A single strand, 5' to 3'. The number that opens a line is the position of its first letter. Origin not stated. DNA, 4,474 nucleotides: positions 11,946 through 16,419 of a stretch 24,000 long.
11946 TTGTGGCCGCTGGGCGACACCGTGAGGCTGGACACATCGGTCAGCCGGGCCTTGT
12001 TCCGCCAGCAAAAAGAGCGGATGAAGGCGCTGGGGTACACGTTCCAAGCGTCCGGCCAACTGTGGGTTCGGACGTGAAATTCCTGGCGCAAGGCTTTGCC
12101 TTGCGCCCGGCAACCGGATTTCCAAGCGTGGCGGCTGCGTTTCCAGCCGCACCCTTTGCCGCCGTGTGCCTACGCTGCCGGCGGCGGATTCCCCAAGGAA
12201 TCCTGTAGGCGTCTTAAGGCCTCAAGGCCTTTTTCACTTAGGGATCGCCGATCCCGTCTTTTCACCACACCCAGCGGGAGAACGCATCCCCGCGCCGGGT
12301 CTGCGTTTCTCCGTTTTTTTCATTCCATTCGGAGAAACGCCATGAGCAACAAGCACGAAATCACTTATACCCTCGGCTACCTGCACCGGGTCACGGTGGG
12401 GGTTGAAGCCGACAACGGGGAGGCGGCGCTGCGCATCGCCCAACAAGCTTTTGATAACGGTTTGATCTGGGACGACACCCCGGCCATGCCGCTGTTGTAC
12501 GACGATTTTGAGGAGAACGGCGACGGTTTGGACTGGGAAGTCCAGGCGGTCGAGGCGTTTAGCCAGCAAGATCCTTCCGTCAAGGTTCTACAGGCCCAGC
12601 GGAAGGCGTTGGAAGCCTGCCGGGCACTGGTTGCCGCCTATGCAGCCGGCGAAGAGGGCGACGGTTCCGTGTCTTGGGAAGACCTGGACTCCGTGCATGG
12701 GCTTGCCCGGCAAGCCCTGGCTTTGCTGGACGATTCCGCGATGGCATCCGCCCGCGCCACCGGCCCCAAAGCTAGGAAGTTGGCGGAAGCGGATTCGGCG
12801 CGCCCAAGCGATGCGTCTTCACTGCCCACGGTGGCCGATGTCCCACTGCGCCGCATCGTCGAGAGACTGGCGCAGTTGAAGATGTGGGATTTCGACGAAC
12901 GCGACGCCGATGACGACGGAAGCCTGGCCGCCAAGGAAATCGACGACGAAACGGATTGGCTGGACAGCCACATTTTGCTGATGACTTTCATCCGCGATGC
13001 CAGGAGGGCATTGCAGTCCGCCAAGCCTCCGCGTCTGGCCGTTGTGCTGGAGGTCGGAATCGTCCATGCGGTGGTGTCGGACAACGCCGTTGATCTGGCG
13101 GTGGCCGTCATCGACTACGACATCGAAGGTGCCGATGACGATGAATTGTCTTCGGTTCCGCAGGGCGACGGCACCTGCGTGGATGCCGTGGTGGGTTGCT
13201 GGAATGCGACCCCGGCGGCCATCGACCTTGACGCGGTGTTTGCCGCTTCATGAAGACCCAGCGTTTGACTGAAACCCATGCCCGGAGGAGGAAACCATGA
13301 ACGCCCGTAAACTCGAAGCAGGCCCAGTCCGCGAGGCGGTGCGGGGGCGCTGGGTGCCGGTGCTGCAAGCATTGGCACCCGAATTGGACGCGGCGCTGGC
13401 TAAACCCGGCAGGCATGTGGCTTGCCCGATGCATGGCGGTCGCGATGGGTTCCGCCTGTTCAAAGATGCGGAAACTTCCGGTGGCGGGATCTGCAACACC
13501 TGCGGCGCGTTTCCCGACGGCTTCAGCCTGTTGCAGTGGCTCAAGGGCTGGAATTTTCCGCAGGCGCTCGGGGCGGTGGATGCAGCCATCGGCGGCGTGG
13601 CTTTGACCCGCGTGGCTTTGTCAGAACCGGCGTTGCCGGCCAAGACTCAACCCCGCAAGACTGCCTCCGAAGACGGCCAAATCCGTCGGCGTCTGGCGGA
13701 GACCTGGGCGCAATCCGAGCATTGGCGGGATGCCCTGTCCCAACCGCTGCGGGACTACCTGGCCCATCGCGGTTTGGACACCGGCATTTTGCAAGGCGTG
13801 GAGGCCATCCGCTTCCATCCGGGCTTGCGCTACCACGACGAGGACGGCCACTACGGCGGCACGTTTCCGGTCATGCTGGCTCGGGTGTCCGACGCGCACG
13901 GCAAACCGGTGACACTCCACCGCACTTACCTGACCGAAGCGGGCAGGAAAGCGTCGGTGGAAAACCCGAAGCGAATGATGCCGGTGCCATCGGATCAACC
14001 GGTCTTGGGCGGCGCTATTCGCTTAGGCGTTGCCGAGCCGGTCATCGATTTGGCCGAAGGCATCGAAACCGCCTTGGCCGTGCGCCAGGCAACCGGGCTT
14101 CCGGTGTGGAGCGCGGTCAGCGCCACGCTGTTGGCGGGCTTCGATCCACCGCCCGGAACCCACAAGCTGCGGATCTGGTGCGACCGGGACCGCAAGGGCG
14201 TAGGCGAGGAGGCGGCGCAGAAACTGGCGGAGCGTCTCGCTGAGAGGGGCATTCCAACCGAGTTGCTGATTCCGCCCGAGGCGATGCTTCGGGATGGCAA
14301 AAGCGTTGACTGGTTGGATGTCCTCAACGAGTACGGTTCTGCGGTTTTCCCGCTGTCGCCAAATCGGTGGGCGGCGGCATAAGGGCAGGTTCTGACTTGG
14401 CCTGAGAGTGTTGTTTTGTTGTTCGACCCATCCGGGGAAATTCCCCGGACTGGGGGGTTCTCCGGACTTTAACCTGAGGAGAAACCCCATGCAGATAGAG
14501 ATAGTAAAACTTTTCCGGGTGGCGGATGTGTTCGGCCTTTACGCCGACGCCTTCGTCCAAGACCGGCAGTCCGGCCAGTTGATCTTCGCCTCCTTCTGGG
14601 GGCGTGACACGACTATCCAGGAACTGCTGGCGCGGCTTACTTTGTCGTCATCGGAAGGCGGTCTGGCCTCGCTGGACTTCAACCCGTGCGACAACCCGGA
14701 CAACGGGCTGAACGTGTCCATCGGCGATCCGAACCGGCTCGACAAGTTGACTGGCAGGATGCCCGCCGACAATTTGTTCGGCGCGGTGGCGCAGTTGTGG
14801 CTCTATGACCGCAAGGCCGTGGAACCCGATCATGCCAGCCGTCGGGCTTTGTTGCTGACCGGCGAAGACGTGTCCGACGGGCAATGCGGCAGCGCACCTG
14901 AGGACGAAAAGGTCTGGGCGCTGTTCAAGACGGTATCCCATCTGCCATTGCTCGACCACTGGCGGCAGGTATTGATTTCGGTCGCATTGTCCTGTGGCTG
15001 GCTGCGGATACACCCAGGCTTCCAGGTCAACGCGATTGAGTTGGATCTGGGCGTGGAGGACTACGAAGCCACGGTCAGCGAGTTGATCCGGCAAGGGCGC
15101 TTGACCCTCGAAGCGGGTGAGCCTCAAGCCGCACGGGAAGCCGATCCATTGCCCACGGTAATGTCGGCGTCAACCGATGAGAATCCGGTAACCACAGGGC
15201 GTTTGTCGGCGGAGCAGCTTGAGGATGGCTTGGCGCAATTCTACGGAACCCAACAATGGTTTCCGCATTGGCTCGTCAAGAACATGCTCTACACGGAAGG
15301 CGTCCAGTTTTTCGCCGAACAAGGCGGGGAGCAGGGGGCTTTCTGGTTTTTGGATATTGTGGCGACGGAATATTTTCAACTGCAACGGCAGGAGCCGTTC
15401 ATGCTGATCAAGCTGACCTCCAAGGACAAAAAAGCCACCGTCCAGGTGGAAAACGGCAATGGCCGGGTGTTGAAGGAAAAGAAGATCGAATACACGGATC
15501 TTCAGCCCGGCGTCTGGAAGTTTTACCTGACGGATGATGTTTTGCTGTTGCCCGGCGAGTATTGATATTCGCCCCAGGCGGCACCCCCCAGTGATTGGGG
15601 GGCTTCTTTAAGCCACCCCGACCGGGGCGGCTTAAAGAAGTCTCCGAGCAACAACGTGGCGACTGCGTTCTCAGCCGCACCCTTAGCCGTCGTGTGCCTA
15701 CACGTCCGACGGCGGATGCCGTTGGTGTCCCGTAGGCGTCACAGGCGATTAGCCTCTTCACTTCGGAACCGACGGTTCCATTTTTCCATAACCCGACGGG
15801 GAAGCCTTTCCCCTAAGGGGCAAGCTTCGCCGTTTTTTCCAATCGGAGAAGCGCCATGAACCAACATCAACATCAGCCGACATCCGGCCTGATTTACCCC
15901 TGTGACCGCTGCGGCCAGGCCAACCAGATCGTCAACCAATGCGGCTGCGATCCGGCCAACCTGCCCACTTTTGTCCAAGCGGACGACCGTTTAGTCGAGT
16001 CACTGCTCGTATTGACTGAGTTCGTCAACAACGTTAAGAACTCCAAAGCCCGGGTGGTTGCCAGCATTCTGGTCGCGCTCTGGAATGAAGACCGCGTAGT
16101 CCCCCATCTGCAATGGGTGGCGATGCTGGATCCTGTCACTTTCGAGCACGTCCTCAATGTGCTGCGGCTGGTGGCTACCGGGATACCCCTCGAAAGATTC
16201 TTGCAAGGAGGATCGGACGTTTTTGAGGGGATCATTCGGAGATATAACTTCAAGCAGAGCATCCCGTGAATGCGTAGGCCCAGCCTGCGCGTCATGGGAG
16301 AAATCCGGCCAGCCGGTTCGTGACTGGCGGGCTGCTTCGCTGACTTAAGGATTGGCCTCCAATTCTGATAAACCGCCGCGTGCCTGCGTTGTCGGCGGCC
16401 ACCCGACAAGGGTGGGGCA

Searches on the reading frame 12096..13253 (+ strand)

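Call 9: search_protein_families(library=pfam, proteins=[window:12096-13253:+], max_evalue=0.001)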
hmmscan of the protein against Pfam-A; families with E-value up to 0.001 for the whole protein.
window:12096-13253:+ (385 aa): 0 families

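Call 56: search_protein_families(library=ncbifam, proteins=[window:12096-13253:+], max_evalue=0.001)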
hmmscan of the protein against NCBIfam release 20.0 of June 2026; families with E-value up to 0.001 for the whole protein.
window:12096-13253:+ (385 aa): 0 families

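Call 63: search_protein_families(library=phrogs, proteins=[window:12096-13253:+], max_evalue=0.01)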
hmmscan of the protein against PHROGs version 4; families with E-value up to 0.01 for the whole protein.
window:12096-13253:+ (385 aa): 1 family
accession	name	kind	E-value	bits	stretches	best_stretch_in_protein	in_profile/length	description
phrog_29596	-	unknown function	0.004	17.4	1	151-228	253-330/358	-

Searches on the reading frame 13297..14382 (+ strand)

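Call 9: search_protein_families(library=pfam, proteins=[window:13297-14382:+], max_evalue=0.001)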
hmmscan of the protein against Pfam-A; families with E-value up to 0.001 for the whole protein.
window:13297-14382:+ (361 aa): 3 families
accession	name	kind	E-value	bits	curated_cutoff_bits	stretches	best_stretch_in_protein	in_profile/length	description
PF23639.1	DUF7146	-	4.8e-23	81.9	27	1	130-232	4-99/105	Domain of unknown function (DUF7146)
PF13362.12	Toprim_3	-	8.8e-15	55.4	27.2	1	252-348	4-94/95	Toprim domain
PF08273.17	Zn_Ribbon_Prim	-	3.8e-14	53.1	23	1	38-75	1-36/37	Zinc-binding domain of primase-helicase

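Call 56: search_protein_families(library=ncbifam, proteins=[window:13297-14382:+], max_evalue=0.001)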
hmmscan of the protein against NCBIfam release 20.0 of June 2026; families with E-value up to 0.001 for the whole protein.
window:13297-14382:+ (361 aa): 0 families

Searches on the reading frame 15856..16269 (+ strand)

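Call 4: search_protein_families(library=pfam, proteins=[window:15856-16269:+], max_evalue=0.01)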
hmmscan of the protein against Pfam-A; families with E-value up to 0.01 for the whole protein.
window:15856-16269:+ (137 aa): 1 family
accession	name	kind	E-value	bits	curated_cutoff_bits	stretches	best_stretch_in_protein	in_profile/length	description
PF24720.1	DUF7673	-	4.3e-08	33.5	27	1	61-130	14-84/85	Family of unknown function (DUF7673)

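Call 5: search_protein_families(library=ncbifam, proteins=[window:15856-16269:+], max_evalue=0.01)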
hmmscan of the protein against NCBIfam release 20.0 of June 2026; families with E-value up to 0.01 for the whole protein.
window:15856-16269:+ (137 aa): 0 families

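Call 63: search_protein_families(library=phrogs, proteins=[window:15856-16269:+], max_evalue=0.01)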
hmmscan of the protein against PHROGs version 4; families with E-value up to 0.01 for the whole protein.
window:15856-16269:+ (137 aa): 2 families
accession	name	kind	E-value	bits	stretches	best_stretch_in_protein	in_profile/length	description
phrog_6694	-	unknown function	0.00095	20.3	1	57-131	36-111/117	-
phrog_4192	-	unknown function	0.0083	17.5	0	38-61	15-38/67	-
